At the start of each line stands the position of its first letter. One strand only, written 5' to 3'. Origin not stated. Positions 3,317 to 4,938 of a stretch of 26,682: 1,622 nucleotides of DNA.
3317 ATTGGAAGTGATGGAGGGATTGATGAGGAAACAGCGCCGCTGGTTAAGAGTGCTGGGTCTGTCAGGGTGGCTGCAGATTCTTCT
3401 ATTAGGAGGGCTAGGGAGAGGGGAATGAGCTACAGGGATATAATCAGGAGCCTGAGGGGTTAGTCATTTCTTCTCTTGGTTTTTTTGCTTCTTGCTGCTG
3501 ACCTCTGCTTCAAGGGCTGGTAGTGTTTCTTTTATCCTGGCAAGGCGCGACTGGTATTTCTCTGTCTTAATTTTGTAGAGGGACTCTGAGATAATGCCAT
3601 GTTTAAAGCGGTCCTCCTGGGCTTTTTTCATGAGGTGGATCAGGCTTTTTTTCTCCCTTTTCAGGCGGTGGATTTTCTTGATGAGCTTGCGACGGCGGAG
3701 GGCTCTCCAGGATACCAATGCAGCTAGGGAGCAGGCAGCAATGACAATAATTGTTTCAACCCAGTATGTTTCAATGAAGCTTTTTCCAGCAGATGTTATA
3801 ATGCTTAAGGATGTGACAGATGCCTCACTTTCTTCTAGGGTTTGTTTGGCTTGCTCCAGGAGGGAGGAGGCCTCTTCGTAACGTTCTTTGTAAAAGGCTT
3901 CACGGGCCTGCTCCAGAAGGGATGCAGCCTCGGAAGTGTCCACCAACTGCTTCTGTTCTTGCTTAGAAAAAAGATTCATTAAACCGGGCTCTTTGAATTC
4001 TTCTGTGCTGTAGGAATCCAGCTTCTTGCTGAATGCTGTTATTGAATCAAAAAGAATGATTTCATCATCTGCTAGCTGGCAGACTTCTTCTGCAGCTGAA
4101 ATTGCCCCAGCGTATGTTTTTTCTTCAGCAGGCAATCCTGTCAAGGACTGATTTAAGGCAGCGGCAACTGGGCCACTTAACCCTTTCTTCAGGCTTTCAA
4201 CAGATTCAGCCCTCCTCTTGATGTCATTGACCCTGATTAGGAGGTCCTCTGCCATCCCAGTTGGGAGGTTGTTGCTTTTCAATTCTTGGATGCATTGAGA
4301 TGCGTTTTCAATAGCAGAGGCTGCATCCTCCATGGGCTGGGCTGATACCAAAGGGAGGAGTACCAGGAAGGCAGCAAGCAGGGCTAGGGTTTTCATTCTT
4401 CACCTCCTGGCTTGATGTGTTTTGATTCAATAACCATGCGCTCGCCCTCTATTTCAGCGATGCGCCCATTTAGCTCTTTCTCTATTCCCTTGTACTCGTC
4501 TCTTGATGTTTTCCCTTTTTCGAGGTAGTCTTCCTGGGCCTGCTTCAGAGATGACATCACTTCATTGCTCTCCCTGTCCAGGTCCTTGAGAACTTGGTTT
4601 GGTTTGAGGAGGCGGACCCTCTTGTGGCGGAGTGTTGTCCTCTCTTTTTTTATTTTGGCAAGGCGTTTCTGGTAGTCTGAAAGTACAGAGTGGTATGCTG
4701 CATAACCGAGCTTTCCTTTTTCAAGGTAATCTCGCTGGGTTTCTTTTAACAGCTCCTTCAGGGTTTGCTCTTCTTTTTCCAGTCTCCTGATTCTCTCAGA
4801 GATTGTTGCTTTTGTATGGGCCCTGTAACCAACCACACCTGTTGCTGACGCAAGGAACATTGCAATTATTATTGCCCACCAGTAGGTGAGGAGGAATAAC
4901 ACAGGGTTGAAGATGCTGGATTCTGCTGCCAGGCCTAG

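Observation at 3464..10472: Translationally coupled wHTH - giant BNR-propeller glycoprotein - coiled-coil anchor operon with a shared cytoplasmic-tail motif present three times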

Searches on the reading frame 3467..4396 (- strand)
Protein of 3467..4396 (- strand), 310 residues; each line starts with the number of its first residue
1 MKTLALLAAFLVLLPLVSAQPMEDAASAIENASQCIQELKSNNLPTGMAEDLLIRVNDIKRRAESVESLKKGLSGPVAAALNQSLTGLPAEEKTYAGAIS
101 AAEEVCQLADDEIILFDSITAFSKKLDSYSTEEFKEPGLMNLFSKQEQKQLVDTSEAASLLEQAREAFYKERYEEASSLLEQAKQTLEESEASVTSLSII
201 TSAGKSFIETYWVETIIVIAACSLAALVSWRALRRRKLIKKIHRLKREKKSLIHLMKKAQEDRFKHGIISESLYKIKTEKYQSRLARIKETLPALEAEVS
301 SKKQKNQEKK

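Call 6: search_protein_families(library=pfam, proteins=[window:3467-4396:-], max_evalue=0.1)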
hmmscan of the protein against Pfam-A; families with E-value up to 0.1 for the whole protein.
window:3467-4396:- (310 aa): 5 families
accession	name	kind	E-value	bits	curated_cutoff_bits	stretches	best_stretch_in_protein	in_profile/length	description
PF25515.1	Arm_PDR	-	0.0022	18.5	27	1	157-197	49-89/145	Plastid division regulator ARM repeat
PF00006.31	ATP-synt_ab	-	0.0071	16.4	29.5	0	164-209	133-177/213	ATP synthase alpha/beta family, nucleotide-binding domain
PF13419.12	HAD_2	-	0.01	16.4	23.8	1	109-208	10-109/178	Haloacid dehalogenase-like hydrolase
PF10883.13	DUF2681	-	0.015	16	28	1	217-262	9-54/90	Protein of unknown function (DUF2681)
PF14276.11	DUF4363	-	0.024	15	27.5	0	154-195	11-52/107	Domain of unknown function (DUF4363)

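Call 13: find_homologous_proteins(query=window:3467-4396:-, max_evalue=0.001)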
Query window:3467-4396:- (310 aa): 7 proteins with E <= 0.001 among 8000 candidates.
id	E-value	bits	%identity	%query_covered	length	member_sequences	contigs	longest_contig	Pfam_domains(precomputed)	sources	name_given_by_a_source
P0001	6.8e-185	631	100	100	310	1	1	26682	-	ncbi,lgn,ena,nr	ncbi:MAG: hypothetical protein ISS93_01995 [Candidatus Aenigmarchaeota archaeon]|nr:hypothetical pro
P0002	5.2e-65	238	46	95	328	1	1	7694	-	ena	-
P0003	9.5e-64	234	43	95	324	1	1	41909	-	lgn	-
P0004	2.9e-21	94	31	89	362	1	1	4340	-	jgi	-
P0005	2.3e-19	88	28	88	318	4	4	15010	-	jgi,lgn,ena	-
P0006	4.9e-18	84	28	88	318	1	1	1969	-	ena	-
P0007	1.8e-16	79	34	59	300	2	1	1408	-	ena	-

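Call 15: find_encoding_contigs(protein=P0003, flank=10000, max_places=3)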
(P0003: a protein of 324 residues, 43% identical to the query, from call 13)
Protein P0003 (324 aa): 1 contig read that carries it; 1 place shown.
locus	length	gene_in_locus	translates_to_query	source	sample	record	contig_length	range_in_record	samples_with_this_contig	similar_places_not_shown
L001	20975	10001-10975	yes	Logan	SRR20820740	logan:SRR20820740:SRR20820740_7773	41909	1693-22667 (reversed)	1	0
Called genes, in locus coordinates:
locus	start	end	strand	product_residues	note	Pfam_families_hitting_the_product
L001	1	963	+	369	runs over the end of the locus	PF03176:MMPL, PF02355:SecD_SecF_C, PF02460:Patched (weak), PF12349:Sterol-sensing (weak)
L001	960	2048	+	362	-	PF03176:MMPL, PF00873:ACR_tran, PF02355:SecD_SecF_C, PF02460:Patched (weak), PF12349:Sterol-sensing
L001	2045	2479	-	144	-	-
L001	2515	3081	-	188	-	PF23365:DUF7090 (weak), PF24336:DUF7504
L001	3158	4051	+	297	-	PF06745:ATPase, PF13481:AAA_25 (faint), PF07088:GvpD_P-loop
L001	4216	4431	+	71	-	-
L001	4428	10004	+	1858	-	PF13517:FG-GAP_3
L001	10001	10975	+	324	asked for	-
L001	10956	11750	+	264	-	PF00730:HhH-GPD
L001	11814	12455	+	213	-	PF19810:HFX_2341_N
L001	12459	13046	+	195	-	PF00730:HhH-GPD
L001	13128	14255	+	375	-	PF12867:DinB_2, PF03781:FGE-sulfatase (weak)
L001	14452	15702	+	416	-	PF07690:MFS_1, PF12832:MFS_1_like, PF07690:MFS_1 (weak)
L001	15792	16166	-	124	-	-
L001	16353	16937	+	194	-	PF00975:Thioesterase (weak)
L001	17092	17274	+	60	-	-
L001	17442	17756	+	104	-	-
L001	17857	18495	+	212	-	PF01210:NAD_Gly3P_dh_N (faint), PF02558:ApbA (weak), PF03446:NAD_binding_2, PF03807:F420_oxidored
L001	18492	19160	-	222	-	-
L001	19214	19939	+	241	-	PF00483:NTP_transferase, PF01128:IspD, PF12804:NTP_transf_3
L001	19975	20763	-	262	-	-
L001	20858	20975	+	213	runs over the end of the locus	-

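Call 16: find_encoding_contigs(protein=P0002, flank=10000, max_places=3)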
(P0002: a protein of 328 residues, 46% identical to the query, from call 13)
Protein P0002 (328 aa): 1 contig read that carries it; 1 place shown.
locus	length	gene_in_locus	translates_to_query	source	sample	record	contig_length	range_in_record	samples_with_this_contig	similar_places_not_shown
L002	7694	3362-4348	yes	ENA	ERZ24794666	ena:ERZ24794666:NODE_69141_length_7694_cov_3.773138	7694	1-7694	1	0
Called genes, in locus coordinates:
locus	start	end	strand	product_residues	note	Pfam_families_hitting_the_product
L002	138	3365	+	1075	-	-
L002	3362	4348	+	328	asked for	-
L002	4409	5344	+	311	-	-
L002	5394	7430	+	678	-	PF01751:Toprim, PF01131:Topoisom_bac, PF01396:Zn_ribbon_Top1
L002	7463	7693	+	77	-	?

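Call 17: find_encoding_contigs(protein=P0005, flank=10000, max_places=4)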
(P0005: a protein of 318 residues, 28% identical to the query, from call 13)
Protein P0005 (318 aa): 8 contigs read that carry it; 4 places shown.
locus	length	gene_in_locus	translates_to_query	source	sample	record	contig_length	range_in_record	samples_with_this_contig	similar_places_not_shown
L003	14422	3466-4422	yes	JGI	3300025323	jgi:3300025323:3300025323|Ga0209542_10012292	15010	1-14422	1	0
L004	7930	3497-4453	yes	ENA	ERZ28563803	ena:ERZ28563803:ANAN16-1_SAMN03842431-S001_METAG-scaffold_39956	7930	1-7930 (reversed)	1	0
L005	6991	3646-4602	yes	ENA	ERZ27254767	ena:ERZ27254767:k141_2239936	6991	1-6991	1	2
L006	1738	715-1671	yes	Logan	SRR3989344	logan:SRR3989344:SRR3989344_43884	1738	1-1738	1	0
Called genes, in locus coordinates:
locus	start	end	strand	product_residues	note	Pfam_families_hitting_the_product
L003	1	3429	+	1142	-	?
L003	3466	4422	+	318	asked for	-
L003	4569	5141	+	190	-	PF18643:RE_BsaWI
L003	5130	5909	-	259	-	PF01555:N6_N4_Mtase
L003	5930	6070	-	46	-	-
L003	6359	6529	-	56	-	PF09853:DUF2080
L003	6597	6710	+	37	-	-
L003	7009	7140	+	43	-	-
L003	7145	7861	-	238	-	PF01875:Memo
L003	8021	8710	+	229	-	-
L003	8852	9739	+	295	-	PF04055:Radical_SAM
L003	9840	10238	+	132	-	-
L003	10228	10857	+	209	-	PF01909:NTP_transf_2, PF18765:Polbeta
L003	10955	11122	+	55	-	PF26688:RHH_12 (weak)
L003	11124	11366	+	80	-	PF26688:RHH_12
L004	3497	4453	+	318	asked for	-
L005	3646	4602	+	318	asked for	-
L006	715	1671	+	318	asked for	-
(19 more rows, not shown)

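Call 18: find_encoding_contigs(protein=P0004, flank=10000, max_places=3)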
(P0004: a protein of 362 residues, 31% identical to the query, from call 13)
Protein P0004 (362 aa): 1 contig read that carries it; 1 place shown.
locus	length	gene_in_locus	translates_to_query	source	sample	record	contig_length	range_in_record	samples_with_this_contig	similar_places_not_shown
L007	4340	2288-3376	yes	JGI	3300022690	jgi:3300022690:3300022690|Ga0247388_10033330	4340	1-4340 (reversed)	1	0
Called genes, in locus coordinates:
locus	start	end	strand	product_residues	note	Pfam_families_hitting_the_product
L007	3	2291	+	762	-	?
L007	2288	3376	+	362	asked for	-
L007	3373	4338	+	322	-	?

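Call 26: find_related_loci(query=A1, collection=genome_contigs, flank=10000)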
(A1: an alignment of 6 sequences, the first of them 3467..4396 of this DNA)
Query A1 (310 aa) in genome_contigs; peptide patterns used: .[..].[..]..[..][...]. (x = any residue, [..] = any of these).
43 stretches matched a pattern; 4 encode a relative of the query (tblastn E <= 1e-3); 4 distinct loci.
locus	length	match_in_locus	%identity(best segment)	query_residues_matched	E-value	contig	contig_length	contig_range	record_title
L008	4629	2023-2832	31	23-297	8e-26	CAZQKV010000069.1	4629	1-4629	MAG TPA_asm: Candidatus Woesearchaeota archaeon isolate binchicken_co89_660 genome assembly, contig: NODE_41088_length_4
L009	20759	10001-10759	24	23-296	5e-23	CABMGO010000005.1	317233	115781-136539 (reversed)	uncultured archaeon isolate LFW-170_1 genome assembly, contig: LFW1701_5, whole genome shotgun sequence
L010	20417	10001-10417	31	162-300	6e-17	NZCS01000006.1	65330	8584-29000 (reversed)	MAG: archaeon isolate ARS1178 83173, whole genome shotgun sequence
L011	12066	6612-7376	23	1-299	2e-11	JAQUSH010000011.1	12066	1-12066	MAG: Candidatus Aenigmatarchaeota archaeon isolate STD1_92 NODE_14273_length_12066_cov_2.743865_Sandtown_D1, whole genom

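Call 55: search_protein_families(library=pfam, proteins=[L009:1068-2360:+, L001:3158-4051:+, L001:4216-4431:+], max_evalue=0.05)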
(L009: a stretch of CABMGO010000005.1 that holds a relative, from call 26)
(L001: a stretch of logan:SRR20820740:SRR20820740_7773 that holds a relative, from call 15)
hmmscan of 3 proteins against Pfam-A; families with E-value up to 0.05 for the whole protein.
L009:1068-2360:+ (430 aa): 10 families
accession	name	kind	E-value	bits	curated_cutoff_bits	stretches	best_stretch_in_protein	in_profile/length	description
PF06745.19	ATPase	-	6.7e-53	179.9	26.6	1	189-423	1-230/231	KaiC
PF13481.12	AAA_25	-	5.9e-08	33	27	1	197-355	23-188/195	AAA domain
PF07088.17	GvpD_P-loop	-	9.5e-08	32.6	24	1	206-384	9-175/189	GvpD gas vesicle protein, P-loop domain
PF03796.21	DnaB_C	-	1.9e-05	24.6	27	1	189-304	2-113/255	DnaB-like helicase C terminal domain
PF05729.18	NACHT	-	0.0041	17.4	26.7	1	210-362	3-135/167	NACHT domain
PF25199.1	nSTAND_NTPase5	-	0.021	15.1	34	0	207-244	41-79/145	Novel STAND NTPase 5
PF00270.35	DEAD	-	0.024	14.8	26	1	205-242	12-52/167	DEAD/DEAH box helicase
PF01452.22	Rota_NSP4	-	0.029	14.4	27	1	17-85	72-139/173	Rotavirus non structural protein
PF13173.12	AAA_14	-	0.033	14.6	27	0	210-254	5-48/129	AAA domain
PF09339.16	HTH_IclR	-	0.04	14.1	22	0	47-80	10-43/52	IclR helix-turn-helix domain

L001:3158-4051:+ (297 aa): 11 families
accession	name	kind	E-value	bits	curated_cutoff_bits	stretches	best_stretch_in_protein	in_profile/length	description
PF06745.19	ATPase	-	5.3e-51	173.7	26.6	1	56-289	1-230/231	KaiC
PF07088.17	GvpD_P-loop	-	4.4e-09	36.9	24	1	74-257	10-181/189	GvpD gas vesicle protein, P-loop domain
PF13481.12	AAA_25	-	2.2e-05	24.6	27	1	66-220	25-187/195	AAA domain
PF03796.21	DnaB_C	-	4.1e-05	23.5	27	1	56-121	2-67/255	DnaB-like helicase C terminal domain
PF00154.27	RecA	-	0.0013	18.7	27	1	47-113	25-91/262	recA bacterial DNA recombination protein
PF08903.17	DUF1846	-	0.0054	16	27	1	73-111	166-204/333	Domain of unknown function DUF1846, N-terminal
PF00270.35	DEAD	-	0.012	15.8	26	1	73-109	13-52/167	DEAD/DEAH box helicase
PF25199.1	nSTAND_NTPase5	-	0.019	15.2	34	1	73-112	40-80/145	Novel STAND NTPase 5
PF13173.12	AAA_14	-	0.022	15.2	27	1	77-119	5-46/129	AAA domain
PF19044.6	P-loop_TraG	-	0.032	13.3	25.8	1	63-126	18-81/413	TraG P-loop domain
PF20720.3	nSTAND3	-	0.034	14.3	27.2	0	76-112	19-56/155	Novel STAND NTPase 3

L001:4216-4431:+ (71 aa): 2 families
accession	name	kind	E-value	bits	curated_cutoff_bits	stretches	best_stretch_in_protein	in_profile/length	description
PF13412.12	HTH_24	-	0.00019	21.4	21.9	1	5-48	3-45/48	Winged helix-turn-helix DNA-binding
PF08279.18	HTH_11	-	0.0002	21.6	25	1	8-48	3-43/55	HTH domain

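Call 82: search_protein_families(library=pfam, alignment_id=A5, max_evalue=1)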
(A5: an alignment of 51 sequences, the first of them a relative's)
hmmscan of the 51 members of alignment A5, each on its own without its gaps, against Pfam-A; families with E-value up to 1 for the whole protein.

A. member 1, P0001 (310 aa): 7 families
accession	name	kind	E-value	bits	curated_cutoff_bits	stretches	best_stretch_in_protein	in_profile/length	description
PF25515.1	Arm_PDR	-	0.0022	18.5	27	1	157-197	49-89/145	Plastid division regulator ARM repeat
PF00006.31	ATP-synt_ab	-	0.0071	16.4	29.5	1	164-209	133-177/213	ATP synthase alpha/beta family, nucleotide-binding domain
PF13419.12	HAD_2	-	0.01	16.4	23.8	1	109-208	10-109/178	Haloacid dehalogenase-like hydrolase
PF10883.13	DUF2681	-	0.015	16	28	1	217-262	9-54/90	Protein of unknown function (DUF2681)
PF14276.11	DUF4363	-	0.024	15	27.5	1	154-195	11-52/107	Domain of unknown function (DUF4363)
PF02255.21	PTS_IIA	-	0.16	12.5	27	1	156-199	12-55/94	PTS system, Lactose/Cellobiose specific IIA subunit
PF23991.1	DUF7310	-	0.89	10.5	40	0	277-301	31-55/83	Coiled-coil region of unknown function (DUF7310)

B. families by the number of members that match (of 51 scanned): 131 families (the first 25 are shown)
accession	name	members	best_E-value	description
PF21203.3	ECM10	24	0.00019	ER membrane protein complex subunit 10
PF09402.16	MSC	8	0.0054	Man1-Src1p-C-terminal domain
PF13273.12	DUF4064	5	0.0025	Protein of unknown function (DUF4064)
PF14316.11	DUF4381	5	0.0038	Domain of unknown function (DUF4381)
PF20570.3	DUF6779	4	0.0076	Domain of unknown function (DUF6779)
PF10938.13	YfdX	4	0.014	YfdX protein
PF03806.19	ABG_transport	4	0.027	AbgT putative transporter family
PF14346.11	DUF4398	4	0.049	Domain of unknown function (DUF4398)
PF10883.13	DUF2681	3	0.0029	Protein of unknown function (DUF2681)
PF06480.20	FtsH_ext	3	0.015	FtsH Extracellular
PF24073.1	DUF7365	3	0.019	Coiled-coil region of unknown function (DUF7365)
PF08510.17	PIG-P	3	0.1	PIG-P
PF12698.13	ABC2_membrane_3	2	7.9e-08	ABC-2 family transporter protein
PF25515.1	Arm_PDR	2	0.0022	Plastid division regulator ARM repeat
PF11859.13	DUF3379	2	0.0044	Protein of unknown function (DUF3379)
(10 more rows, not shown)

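Call 90: search_protein_families(library=ncbifam, proteins=[window:3467-4396:-], max_evalue=0.01)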
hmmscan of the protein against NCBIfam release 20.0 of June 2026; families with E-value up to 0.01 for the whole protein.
window:3467-4396:- (310 aa): 1 family
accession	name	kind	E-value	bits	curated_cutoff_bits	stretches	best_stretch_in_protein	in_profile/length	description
NF052674.1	SAXB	equivalog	0.002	18.6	95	0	157-186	62-91/111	SoxAX-binding protein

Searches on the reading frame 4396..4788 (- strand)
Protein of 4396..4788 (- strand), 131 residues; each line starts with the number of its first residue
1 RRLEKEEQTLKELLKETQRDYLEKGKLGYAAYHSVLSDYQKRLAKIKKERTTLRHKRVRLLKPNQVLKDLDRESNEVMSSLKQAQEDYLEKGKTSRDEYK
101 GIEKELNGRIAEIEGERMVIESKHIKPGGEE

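Call 10: search_protein_families(library=pfam, proteins=[window:4396-4788:-], max_evalue=10)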
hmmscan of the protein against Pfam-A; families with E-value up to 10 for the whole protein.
seq(131 aa): 11 families
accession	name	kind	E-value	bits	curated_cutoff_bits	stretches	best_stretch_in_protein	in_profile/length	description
PF15290.11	Syntaphilin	-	0.018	15.2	25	1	47-91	63-107/305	Golgi-localised syntaxin-1-binding clamp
PF14275.11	DUF4362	-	0.029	15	25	1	65-105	43-82/91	Domain of unknown function (DUF4362)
PF21718.4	KH_DTX3L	-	0.062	13.6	27.4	1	29-83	54-110/128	DTX3L, KH-like domain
PF04048.20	Sec8_N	-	0.068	13.5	26.8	1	4-78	46-120/142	Exocyst complex component Sec8 N-terminal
PF03961.19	FapA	-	0.45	10.5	31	1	33-127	155-243/272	Flagellar Assembly Protein A beta solenoid domain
PF05837.17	CENP-H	-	0.49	10.6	29.9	1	26-106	95-177/202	Centromere protein H (CENP-H)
PF18822.6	CdvA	-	0.5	10.8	30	1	67-122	6-61/123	CdvA-like coiled-coil domain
PF10241.14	KxDL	-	0.52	11.1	27.2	1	2-56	24-77/86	Uncharacterized conserved protein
PF16566.10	CREPT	-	1.3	9.5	29.3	2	2-55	66-118/147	Cell-cycle alteration and expression-elevated protein in tumour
PF15058.11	Speriolin_N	-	1.9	8.8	27.9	1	42-70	13-40/228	Speriolin N terminus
PF12325.13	TMF_TATA_bd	-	2.1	9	29.1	1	37-88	29-80/115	TATA element modulatory factor 1 TATA binding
